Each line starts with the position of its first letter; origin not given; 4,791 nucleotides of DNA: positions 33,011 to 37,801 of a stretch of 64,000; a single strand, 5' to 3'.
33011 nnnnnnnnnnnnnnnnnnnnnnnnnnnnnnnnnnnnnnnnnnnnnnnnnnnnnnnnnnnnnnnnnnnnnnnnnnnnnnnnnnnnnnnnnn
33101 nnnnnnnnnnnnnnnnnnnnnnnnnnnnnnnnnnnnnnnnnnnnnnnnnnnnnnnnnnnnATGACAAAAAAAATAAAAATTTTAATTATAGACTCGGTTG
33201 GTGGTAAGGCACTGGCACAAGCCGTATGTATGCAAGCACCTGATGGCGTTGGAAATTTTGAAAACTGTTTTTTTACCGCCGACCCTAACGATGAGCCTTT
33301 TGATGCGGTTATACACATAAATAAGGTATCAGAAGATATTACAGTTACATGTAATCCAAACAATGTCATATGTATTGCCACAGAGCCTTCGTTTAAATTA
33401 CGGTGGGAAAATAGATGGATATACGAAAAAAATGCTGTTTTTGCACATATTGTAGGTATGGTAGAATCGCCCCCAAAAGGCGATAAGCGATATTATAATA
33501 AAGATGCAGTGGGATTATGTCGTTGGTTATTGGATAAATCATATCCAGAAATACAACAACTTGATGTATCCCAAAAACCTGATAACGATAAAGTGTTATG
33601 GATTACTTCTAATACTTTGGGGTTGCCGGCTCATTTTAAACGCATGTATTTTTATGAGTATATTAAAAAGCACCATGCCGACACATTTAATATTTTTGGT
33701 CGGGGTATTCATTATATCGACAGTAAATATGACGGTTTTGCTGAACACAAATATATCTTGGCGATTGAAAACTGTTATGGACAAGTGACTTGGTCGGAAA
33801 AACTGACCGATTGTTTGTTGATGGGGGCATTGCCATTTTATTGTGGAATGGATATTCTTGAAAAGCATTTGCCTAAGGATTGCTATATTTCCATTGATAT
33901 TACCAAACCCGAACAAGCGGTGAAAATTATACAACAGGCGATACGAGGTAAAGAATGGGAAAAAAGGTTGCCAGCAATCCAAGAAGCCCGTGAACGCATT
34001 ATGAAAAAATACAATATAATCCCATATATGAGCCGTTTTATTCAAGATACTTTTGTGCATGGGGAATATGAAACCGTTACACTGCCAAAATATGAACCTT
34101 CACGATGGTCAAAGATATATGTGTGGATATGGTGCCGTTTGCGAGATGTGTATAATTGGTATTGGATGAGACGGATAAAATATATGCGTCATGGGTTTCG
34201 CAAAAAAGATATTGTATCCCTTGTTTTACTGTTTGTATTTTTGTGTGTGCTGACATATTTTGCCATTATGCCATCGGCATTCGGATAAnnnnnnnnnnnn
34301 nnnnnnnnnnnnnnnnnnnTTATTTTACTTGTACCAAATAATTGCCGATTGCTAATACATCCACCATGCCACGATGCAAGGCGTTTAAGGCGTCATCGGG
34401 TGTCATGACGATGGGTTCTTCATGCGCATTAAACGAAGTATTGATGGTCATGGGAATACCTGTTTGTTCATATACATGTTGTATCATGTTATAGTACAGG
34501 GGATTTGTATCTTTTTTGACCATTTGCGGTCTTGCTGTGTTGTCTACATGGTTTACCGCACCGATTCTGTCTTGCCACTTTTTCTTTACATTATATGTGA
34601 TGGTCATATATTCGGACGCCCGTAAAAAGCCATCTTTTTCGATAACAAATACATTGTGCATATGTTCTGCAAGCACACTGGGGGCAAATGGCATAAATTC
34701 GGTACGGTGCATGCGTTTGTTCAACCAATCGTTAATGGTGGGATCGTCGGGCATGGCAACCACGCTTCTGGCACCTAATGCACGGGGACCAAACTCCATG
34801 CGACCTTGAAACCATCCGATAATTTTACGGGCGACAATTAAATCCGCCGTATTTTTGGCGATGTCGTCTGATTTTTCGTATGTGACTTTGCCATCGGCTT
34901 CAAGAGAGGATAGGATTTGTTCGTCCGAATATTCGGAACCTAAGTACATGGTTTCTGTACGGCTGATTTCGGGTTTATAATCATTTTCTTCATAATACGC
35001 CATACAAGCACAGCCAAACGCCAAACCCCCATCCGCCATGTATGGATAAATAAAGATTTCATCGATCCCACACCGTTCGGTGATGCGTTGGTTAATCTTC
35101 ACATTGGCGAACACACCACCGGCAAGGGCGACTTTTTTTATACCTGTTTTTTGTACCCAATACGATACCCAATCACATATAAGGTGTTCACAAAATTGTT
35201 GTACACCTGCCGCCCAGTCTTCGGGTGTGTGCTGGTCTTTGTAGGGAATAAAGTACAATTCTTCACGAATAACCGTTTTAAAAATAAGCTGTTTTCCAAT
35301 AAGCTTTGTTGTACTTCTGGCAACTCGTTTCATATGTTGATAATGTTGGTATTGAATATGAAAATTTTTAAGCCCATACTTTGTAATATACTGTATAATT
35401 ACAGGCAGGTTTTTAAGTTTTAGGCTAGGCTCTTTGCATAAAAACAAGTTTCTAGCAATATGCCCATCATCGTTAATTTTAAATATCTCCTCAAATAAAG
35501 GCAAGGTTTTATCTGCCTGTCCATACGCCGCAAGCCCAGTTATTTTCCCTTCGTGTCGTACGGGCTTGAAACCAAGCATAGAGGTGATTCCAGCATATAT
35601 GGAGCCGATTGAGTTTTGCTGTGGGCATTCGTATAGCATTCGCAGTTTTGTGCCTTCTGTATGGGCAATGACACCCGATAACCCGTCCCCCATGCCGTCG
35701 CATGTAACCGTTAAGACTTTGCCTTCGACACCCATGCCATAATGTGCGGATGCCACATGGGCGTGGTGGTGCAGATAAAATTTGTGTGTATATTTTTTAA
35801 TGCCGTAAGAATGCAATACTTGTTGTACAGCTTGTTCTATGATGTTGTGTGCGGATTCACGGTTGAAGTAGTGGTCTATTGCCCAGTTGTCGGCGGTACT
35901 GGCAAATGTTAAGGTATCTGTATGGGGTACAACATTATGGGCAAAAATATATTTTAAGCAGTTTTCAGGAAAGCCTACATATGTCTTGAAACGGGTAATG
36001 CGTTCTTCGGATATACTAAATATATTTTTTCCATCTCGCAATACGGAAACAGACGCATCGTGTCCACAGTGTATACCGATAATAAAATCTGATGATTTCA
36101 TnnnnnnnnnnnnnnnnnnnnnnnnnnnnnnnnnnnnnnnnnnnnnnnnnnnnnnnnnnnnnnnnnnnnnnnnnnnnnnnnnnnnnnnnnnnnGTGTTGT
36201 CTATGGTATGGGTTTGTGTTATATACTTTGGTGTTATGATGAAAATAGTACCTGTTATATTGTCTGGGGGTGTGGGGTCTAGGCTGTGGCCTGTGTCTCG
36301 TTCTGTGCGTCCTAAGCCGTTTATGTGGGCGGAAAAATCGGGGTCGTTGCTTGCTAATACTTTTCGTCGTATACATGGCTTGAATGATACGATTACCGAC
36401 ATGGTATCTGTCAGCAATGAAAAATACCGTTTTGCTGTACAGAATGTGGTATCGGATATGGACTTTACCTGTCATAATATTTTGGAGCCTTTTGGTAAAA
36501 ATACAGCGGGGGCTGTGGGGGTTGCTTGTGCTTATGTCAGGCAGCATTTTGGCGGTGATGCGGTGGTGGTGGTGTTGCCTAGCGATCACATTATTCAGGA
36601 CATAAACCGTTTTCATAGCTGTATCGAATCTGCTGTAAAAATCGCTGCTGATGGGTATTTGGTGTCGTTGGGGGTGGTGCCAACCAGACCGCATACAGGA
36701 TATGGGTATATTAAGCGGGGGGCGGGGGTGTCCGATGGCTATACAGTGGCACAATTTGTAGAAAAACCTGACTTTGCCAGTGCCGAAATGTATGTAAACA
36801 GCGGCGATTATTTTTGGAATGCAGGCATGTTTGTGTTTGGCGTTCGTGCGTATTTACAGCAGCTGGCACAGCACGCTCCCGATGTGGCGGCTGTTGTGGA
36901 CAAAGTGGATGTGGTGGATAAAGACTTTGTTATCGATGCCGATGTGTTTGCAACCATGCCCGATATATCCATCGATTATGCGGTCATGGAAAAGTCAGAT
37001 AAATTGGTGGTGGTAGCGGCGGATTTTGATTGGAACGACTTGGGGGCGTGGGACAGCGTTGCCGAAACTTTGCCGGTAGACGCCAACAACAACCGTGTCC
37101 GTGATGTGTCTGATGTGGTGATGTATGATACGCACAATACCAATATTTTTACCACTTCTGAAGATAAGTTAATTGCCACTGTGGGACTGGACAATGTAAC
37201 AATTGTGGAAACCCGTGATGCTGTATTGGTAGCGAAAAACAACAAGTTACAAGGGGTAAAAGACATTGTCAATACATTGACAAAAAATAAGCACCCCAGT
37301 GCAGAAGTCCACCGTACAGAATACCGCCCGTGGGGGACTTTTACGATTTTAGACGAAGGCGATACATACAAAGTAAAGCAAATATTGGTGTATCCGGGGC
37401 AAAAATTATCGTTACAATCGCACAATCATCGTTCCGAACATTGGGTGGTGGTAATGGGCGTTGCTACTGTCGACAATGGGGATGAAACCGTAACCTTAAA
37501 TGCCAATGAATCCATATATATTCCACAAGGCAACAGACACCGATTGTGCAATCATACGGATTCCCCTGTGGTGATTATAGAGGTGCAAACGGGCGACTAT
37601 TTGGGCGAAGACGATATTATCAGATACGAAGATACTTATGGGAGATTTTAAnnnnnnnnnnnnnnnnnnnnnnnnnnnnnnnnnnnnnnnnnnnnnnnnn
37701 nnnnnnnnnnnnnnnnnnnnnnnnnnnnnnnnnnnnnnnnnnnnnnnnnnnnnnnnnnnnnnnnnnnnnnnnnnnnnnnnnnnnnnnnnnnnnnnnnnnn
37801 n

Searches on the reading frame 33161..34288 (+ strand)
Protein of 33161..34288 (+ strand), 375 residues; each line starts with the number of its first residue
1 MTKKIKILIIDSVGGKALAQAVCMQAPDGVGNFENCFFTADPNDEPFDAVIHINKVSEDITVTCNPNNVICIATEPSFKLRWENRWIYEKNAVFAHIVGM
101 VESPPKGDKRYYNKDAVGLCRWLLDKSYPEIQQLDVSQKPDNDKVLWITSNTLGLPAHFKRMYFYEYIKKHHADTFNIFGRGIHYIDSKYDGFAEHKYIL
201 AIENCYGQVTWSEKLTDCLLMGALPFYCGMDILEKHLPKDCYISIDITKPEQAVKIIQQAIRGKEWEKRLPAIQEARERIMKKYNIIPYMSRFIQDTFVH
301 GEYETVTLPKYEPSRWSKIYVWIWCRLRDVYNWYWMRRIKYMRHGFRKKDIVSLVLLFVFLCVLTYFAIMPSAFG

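Call 26: search_protein_families(library=pfam, proteins=[window:33161-34288:+], max_evalue=0.001)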
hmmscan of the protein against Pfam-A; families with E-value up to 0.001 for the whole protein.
window:33161-34288:+ (375 aa): 1 family
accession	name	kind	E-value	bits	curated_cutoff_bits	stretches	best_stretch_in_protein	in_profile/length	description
PF00852.26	Glyco_transf_10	-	1.7e-05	25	23.9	1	142-254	5-119/182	Glycosyltransferase family 10 (fucosyltransferase) C-term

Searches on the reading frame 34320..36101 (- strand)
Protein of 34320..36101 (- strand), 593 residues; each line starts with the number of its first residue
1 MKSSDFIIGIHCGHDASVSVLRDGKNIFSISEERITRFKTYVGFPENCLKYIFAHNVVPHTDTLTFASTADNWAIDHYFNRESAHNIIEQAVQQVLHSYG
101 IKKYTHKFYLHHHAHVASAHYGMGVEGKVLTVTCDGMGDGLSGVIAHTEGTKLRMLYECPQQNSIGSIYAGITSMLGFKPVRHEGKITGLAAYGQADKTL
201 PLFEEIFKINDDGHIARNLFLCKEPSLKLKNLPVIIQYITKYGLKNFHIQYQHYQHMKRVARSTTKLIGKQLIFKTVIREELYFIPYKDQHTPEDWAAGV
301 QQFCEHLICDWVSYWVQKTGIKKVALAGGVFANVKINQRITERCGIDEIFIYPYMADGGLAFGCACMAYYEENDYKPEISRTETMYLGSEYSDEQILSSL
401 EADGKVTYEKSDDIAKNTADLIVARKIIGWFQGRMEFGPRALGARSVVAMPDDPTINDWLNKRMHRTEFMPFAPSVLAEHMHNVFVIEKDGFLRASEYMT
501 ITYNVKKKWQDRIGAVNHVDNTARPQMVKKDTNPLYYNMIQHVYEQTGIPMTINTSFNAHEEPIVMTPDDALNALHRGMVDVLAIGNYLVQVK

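Call 9: search_protein_families(library=pfam, proteins=[window:34320-36101:-], max_evalue=0.001)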
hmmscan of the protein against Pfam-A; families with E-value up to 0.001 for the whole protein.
window:34320-36101:- (593 aa): 3 families
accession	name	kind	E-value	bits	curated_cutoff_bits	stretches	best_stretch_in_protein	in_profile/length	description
PF16861.10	Carbam_trans_C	-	6.1e-62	208.6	27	1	419-591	1-169/170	Carbamoyltransferase C-terminus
PF02543.21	Carbam_trans_N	-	6.3e-36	124.9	24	1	7-366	2-346/346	Carbamoyltransferase N-terminus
PF22521.2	HypF_C_2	-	8.8e-07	29.4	27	1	287-363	160-240/241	Carbamoyltransferase, Kae1-like Domain, second subdomain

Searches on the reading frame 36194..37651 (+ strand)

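Call 26: search_protein_families(library=pfam, proteins=[window:36194-37651:+], max_evalue=0.001)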
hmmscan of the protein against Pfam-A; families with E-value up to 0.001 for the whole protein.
window:36194-37651:+ (485 aa): 4 families
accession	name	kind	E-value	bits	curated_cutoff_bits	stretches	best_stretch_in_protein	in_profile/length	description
PF00483.29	NTP_transferase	-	9e-48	163.4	21.2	1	20-292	2-238/245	Nucleotidyl transferase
PF01050.24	MannoseP_isomer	-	4.7e-44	149.7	23.6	1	369-480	5-116/116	Mannose-6-phosphate isomerase C-terminal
PF22640.1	ManC_GMP_beta-helix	-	1.6e-11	44.4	27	1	308-362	3-55/55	MannoseP isomerase/GMP-like beta-helix domain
PF07883.17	Cupin_2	-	1.7e-11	44.1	27.2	1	400-464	6-69/70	Cupin domain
